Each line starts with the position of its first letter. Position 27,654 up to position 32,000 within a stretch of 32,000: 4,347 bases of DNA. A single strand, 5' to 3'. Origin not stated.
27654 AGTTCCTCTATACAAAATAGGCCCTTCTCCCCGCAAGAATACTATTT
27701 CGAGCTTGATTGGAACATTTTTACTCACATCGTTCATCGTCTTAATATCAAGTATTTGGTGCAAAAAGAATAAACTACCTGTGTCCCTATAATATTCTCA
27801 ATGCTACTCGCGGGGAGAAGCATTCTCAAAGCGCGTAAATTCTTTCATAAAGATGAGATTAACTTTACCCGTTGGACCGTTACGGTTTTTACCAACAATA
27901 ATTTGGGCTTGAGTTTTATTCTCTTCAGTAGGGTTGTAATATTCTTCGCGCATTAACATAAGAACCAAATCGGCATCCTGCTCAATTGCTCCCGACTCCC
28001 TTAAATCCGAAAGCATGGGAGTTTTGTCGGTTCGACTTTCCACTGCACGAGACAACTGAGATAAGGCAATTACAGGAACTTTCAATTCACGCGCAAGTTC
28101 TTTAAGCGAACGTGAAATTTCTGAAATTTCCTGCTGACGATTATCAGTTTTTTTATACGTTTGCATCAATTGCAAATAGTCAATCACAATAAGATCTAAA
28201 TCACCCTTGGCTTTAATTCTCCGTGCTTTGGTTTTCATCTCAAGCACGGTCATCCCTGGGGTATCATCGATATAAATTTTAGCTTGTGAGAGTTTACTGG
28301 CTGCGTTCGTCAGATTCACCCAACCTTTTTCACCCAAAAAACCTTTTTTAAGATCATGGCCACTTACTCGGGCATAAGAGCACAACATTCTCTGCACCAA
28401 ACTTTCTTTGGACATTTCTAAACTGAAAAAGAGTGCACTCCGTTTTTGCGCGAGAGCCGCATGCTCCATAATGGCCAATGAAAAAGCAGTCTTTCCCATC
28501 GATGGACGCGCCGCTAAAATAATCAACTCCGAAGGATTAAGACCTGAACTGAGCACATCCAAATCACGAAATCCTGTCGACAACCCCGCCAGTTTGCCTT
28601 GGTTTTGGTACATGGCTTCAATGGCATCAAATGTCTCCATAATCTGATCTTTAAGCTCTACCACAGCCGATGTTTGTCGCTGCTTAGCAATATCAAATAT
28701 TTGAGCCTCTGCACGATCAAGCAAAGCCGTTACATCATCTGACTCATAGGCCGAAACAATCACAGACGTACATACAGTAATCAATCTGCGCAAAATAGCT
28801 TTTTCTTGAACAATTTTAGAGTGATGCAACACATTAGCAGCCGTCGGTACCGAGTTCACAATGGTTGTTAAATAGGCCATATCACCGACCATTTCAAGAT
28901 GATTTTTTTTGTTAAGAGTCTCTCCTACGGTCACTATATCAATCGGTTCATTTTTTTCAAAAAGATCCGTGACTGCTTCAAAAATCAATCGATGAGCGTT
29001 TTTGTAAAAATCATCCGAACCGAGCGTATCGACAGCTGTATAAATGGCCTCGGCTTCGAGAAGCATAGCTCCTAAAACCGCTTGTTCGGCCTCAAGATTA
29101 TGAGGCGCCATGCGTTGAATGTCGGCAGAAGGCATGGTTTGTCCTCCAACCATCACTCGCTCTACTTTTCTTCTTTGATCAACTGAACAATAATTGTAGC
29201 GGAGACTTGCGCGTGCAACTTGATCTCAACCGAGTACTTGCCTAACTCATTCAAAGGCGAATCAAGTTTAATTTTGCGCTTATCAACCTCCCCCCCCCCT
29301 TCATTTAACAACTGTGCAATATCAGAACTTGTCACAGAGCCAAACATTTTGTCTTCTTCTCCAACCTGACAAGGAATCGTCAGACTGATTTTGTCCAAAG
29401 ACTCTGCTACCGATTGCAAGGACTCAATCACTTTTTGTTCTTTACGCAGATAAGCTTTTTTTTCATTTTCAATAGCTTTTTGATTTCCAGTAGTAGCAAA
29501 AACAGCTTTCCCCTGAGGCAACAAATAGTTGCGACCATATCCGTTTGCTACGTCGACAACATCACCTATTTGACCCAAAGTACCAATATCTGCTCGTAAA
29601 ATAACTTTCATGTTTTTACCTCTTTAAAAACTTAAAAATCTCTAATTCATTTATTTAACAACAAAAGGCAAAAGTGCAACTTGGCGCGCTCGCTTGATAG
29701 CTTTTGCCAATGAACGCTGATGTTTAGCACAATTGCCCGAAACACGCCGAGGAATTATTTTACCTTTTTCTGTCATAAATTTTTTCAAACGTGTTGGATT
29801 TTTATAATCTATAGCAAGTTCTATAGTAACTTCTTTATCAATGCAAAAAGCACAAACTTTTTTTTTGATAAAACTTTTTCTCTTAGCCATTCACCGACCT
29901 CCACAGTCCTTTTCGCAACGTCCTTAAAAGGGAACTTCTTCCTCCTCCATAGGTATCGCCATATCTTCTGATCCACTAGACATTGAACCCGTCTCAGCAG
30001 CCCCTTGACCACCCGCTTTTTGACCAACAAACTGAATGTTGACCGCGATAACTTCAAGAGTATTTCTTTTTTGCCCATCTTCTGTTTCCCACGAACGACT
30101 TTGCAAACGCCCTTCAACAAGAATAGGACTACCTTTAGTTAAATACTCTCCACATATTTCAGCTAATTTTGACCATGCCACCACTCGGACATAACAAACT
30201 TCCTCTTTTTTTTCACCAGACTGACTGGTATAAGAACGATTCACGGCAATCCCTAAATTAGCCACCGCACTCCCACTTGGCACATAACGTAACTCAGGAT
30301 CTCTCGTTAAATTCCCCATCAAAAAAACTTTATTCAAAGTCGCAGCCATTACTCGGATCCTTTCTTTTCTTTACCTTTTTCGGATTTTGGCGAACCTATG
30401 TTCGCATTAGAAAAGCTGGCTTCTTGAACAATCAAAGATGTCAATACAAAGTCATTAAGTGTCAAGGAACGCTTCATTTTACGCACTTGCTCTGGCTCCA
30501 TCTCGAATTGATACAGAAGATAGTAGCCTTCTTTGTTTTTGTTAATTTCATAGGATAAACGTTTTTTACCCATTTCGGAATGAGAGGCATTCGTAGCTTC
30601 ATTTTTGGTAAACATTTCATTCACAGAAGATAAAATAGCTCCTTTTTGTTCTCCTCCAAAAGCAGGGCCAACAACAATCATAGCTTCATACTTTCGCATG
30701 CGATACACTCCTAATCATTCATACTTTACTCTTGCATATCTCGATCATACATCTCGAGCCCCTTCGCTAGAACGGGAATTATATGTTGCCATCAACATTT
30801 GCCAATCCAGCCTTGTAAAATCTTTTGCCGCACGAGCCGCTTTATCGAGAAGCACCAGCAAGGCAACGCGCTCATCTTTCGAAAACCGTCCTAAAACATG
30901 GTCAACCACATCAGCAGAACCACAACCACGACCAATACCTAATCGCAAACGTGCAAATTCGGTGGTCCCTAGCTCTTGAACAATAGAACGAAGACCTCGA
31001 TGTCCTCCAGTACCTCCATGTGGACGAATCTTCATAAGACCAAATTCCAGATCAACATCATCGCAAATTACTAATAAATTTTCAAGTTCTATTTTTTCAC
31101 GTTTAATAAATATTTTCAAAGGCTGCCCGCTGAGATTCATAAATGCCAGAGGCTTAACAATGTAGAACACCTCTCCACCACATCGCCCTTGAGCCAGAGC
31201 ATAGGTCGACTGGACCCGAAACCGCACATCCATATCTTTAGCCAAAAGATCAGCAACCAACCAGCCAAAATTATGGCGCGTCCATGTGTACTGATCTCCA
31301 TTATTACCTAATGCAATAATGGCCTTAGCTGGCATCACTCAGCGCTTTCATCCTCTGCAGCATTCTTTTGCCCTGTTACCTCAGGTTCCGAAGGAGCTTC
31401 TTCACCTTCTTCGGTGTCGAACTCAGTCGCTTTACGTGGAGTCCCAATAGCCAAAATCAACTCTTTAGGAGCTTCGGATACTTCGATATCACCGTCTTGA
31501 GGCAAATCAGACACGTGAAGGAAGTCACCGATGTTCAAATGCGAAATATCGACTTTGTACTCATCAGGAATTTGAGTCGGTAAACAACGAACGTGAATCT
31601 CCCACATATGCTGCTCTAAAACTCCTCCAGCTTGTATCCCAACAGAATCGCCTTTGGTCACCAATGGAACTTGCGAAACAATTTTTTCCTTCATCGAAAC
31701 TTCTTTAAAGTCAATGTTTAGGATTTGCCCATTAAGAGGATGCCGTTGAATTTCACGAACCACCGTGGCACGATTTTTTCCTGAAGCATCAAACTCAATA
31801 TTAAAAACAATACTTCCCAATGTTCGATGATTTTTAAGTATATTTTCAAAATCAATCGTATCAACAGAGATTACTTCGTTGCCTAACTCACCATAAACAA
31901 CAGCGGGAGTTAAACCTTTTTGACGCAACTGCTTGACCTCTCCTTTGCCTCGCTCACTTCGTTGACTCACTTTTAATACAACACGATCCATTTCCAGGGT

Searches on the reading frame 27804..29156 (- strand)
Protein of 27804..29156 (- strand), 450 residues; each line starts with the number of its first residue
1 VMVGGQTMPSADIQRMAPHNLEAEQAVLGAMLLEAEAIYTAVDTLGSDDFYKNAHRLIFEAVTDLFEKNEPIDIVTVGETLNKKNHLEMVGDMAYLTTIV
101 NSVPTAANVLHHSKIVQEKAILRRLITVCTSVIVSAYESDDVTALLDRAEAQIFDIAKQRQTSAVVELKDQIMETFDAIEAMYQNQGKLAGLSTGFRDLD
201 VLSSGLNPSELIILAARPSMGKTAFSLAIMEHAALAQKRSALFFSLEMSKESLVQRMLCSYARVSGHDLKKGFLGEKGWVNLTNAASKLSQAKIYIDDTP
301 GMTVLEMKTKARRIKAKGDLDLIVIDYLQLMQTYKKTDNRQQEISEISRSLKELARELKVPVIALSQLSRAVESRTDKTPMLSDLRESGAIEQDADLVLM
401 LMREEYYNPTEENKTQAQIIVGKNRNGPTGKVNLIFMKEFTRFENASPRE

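Call 38: search_protein_families(library=pfam, proteins=[window:27804-29156:-], max_evalue=0.001)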
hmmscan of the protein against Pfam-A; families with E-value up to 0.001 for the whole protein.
window:27804-29156:- (450 aa): 4 families
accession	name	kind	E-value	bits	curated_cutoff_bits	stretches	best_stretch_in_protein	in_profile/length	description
PF03796.21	DnaB_C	-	4.2e-111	370.8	27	1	191-445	1-255/255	DnaB-like helicase C terminal domain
PF00772.26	DnaB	-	4.9e-35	120.1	23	1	17-118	2-103/103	DnaB-like helicase N terminal domain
PF13481.12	AAA_25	-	9.2e-11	42.2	27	1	202-368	25-190/195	AAA domain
PF06745.19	ATPase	-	8.5e-07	29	26.6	1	193-354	2-154/231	KaiC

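Call 67: find_homologous_proteins(query=window:27804-29156:-, max_evalue=1e-80)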
Query window:27804-29156:- (450 aa): 7981 proteins with E <= 1e-80 among 8000 candidates; the best 120 are listed.
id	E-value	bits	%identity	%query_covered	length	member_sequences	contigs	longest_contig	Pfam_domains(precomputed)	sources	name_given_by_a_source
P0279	2.4e-285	963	100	100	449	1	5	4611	PF06745.20,PF03796.22,PF00772.27,PF13481.13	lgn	-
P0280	5.2e-281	949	100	98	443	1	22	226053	PF06745.20,PF03796.22,PF00772.27,PF13481.13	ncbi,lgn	-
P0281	9.4e-222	754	79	96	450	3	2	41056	PF03796.22,PF00772.27,PF13481.13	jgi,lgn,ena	jgi:replicative DNA helicase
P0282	4.1e-200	683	72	96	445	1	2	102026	PF06745.20,PF03796.22,PF00772.27,PF13481.13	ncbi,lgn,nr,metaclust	ncbi:replicative DNA helicase [PVC group bacterium (ex Bugula neritina AB1)]|nr:replicative DNA heli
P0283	5.8e-185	633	65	99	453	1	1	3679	PF03796.22,PF00772.27,PF13481.13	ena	-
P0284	4.5e-176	604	64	96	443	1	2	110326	PF06745.20,PF03796.22,PF00772.27,PF13481.13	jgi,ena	jgi:replicative DNA helicase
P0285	2.1e-156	539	56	96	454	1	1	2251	PF03796.22,PF00772.27,PF13481.13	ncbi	-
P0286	2.6e-156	539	57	96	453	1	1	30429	PF03796.22,PF00772.27,PF13481.13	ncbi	-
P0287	1.4e-155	536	56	96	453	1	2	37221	PF03796.22,PF00772.27,PF13481.13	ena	-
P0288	3.1e-155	535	56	96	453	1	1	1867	PF03796.22,PF00772.27,PF13481.13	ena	-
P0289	5.1e-155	534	56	97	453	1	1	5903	PF03796.22,PF00772.27,PF13481.13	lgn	-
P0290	8.4e-155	534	57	96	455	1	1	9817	PF03796.22,PF00772.27,PF13481.13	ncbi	-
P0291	1.1e-154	533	56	96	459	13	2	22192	PF03796.22,PF00772.27,PF13481.13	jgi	-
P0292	1.8e-154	533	56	96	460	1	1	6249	PF03796.22,PF00772.27,PF13481.13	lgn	-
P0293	2.3e-154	532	57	96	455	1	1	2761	PF03796.22,PF00772.27,PF13481.13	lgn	-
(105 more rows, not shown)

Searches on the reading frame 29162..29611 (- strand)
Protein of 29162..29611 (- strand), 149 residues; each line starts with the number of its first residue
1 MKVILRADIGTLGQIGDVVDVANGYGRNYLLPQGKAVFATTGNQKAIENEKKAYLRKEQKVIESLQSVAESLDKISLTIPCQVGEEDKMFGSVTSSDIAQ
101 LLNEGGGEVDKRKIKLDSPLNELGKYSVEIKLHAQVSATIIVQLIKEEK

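Call 38: search_protein_families(library=pfam, proteins=[window:29162-29611:-], max_evalue=0.001)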
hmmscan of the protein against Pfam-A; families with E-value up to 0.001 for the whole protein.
window:29162-29611:- (149 aa): 2 families
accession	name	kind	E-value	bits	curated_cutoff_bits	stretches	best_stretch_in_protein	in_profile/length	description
PF03948.19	Ribosomal_L9_C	-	1.8e-25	89.6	23.2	1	65-144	3-84/86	Ribosomal protein L9, C-terminal domain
PF01281.25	Ribosomal_L9_N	-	2.4e-20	72.2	20.7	1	1-46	1-46/47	Ribosomal protein L9, N-terminal domain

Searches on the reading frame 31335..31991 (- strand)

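Call 38: search_protein_families(library=pfam, proteins=[window:31335-31991:-], max_evalue=0.001)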
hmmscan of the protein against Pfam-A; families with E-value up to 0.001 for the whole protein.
window:31335-31991:- (218 aa): 2 families
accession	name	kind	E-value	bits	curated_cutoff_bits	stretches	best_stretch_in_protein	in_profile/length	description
PF14693.11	Ribosomal_TL5_C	-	1.2e-22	80.5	27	1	103-186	1-84/84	Ribosomal protein TL5, C-terminal domain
PF01386.24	Ribosomal_L25p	-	5.9e-20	72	23.6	1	6-95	1-82/82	Ribosomal L25p family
